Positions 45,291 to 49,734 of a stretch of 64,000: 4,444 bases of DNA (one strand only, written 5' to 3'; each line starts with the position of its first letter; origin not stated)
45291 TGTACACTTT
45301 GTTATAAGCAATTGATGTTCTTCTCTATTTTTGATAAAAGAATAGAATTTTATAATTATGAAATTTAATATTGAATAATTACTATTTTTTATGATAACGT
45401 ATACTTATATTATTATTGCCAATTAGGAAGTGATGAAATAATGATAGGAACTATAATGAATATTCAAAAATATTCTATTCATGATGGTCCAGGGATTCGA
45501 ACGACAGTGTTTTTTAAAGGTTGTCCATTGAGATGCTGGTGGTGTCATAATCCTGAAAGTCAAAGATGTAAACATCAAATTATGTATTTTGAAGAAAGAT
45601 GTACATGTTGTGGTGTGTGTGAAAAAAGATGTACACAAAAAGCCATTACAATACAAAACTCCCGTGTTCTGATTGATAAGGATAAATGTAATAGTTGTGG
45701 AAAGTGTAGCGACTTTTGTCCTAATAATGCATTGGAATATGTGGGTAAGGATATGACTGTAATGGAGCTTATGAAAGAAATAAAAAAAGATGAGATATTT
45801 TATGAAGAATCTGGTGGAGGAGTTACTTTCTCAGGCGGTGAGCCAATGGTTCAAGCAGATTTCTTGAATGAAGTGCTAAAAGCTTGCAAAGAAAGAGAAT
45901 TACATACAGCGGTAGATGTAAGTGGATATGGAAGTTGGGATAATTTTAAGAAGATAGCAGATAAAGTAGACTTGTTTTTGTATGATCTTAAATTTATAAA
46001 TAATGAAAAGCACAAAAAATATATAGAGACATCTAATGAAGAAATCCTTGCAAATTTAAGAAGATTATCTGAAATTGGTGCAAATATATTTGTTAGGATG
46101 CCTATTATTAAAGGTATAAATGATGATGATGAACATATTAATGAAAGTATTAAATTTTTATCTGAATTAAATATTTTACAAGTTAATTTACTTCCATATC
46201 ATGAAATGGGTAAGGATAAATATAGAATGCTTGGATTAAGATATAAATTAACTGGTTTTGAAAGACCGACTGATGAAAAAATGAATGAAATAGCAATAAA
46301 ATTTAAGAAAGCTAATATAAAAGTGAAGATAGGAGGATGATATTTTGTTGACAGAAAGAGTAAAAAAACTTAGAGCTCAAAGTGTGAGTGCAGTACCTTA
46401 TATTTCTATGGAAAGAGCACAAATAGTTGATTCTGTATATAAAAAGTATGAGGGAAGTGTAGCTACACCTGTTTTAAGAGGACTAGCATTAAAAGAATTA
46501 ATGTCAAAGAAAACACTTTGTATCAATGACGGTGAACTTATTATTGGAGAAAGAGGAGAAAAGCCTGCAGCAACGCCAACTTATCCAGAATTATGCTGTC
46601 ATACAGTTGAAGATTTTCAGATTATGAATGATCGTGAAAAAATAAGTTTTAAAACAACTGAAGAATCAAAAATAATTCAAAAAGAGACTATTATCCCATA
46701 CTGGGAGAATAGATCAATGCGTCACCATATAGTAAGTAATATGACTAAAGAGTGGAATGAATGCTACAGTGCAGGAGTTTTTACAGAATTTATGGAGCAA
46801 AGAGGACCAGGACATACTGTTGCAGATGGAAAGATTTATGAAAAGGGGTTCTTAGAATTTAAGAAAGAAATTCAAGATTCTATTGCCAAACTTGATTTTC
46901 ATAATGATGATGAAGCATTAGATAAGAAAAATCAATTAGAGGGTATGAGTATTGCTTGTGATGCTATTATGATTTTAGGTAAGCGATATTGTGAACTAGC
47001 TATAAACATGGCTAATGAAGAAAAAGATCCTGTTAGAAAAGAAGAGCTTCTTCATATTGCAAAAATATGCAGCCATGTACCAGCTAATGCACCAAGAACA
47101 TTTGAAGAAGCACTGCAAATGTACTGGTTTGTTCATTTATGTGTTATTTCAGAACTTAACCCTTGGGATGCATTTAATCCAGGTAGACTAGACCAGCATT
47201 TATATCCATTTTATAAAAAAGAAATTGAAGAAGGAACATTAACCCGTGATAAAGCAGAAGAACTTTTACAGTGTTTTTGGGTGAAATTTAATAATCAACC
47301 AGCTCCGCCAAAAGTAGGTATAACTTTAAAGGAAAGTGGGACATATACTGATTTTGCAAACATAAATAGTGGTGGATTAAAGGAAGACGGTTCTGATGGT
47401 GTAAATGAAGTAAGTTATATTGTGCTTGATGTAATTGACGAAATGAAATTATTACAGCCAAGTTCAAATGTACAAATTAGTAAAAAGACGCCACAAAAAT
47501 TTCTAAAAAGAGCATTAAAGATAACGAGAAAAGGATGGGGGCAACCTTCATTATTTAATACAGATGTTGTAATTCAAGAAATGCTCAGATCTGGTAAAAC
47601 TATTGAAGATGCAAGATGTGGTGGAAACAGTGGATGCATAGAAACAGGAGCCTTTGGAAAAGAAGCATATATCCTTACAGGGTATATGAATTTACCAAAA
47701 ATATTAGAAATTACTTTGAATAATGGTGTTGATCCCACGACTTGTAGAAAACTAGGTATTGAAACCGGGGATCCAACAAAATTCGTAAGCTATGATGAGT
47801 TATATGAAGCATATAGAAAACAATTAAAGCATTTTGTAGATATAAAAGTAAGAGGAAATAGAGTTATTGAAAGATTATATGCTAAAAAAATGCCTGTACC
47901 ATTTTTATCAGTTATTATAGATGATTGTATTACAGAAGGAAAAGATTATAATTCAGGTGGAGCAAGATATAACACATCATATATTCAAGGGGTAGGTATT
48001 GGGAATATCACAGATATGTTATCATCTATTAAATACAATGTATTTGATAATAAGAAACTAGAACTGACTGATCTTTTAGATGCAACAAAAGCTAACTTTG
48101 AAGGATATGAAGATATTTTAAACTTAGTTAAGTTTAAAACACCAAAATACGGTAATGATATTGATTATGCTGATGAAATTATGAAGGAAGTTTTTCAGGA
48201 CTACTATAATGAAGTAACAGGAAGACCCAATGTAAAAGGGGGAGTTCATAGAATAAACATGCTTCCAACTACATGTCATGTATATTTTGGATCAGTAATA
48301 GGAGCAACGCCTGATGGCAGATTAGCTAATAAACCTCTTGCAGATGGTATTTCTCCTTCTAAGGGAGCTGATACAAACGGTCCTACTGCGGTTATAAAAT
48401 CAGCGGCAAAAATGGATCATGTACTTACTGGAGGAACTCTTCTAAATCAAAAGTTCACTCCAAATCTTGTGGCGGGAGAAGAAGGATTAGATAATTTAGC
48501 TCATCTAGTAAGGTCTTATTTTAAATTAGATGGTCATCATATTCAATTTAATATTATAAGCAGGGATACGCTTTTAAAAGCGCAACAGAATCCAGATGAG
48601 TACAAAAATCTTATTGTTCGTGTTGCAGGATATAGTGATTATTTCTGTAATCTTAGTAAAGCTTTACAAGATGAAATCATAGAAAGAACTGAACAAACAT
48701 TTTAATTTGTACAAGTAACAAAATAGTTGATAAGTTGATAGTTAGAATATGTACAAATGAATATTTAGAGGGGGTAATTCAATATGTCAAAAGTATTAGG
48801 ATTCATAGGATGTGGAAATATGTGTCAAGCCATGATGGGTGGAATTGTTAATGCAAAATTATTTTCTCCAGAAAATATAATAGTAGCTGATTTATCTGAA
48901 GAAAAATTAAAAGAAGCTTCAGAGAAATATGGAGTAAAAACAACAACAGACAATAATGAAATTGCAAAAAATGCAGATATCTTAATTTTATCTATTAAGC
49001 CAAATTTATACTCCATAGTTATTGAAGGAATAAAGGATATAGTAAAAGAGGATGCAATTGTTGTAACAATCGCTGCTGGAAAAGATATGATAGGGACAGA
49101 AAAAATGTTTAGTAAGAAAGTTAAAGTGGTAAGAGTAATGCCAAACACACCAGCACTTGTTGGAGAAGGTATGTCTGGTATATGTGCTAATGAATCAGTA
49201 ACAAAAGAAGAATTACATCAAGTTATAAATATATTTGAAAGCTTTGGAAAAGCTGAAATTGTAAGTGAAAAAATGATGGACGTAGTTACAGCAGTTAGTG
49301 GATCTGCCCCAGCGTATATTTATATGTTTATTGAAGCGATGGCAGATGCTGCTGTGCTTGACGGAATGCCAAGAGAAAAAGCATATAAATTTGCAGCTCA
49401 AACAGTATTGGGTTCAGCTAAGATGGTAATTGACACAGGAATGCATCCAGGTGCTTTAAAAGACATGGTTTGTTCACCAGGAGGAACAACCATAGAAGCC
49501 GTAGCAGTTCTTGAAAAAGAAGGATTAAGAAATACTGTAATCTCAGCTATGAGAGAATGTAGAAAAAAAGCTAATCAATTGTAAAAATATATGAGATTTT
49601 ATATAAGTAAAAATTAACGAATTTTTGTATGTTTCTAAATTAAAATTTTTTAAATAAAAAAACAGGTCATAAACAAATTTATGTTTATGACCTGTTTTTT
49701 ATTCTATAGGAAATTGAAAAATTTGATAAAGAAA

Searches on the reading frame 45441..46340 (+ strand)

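Call 91: search_protein_families(library=pfam, proteins=[window:45441-46340:+], max_evalue=0.001)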
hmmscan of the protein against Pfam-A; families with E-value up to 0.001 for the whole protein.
window:45441-46340:+ (299 aa): 10 families
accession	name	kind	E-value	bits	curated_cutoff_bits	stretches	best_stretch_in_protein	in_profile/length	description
PF04055.27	Radical_SAM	-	4e-18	66.6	29.5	1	91-233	12-162/166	Radical SAM superfamily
PF13353.11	Fer4_12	-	1.3e-12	48.6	22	1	15-193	2-125/137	4Fe-4S single cluster domain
PF00037.32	Fer4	-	3.5e-09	36.6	21.1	1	77-99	2-24/24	4Fe-4S binding domain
PF13237.11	Fer4_10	-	6e-07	29.7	25.5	1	76-104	2-27/53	4Fe-4S dicluster domain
PF12797.12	Fer4_2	-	8.3e-06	25.9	24.5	1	75-94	2-21/22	4Fe-4S binding domain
PF12838.12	Fer4_7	-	9.8e-06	26.4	27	1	53-97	1-52/52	4Fe-4S dicluster domain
PF13484.11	Fer4_16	-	1.7e-05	25.9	30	1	82-104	1-22/66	4Fe-4S double cluster binding domain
PF14697.11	Fer4_21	-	1.8e-05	25.2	35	1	51-98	5-57/59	4Fe-4S dicluster domain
PF12837.12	Fer4_6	-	2.6e-05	24.4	25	1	76-98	2-24/24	4Fe-4S binding domain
PF13187.11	Fer4_9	-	0.00059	20.2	27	1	53-97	1-51/52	4Fe-4S dicluster domain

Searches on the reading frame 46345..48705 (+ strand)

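Call 91: search_protein_families(library=pfam, proteins=[window:46345-48705:+], max_evalue=0.001)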
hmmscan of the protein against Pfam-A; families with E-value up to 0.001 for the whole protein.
window:46345-48705:+ (786 aa): 2 families
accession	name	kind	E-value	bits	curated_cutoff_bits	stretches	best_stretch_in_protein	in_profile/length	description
PF02901.20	PFL-like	-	1.2e-234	781.2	24.3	1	3-649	2-647/647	Pyruvate formate lyase-like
PF01228.26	Gly_radical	-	1e-37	129.3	22.2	1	666-768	2-106/106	Glycine radical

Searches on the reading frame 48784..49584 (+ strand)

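Call 91: search_protein_families(library=pfam, proteins=[window:48784-49584:+], max_evalue=0.001)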
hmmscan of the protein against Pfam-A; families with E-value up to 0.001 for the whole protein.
window:48784-49584:+ (266 aa): 4 families
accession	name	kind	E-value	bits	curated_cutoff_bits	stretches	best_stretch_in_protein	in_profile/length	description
PF14748.11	P5CR_dimer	-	7.1e-43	145.6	25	1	162-266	1-105/105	Pyrroline-5-carboxylate reductase dimerisation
PF03807.23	F420_oxidored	-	1e-18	68.1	21.6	1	5-99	2-94/94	NADP oxidoreductase coenzyme F420-dependent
PF03446.21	NAD_binding_2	-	8.5e-06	26.3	21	1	5-96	2-92/161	NAD binding domain of 6-phosphogluconate dehydrogenase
PF02153.23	PDH_N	-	1.6e-05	24.9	26.5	1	31-135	13-114/154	Prephenate dehydrogenase, nucleotide-binding domain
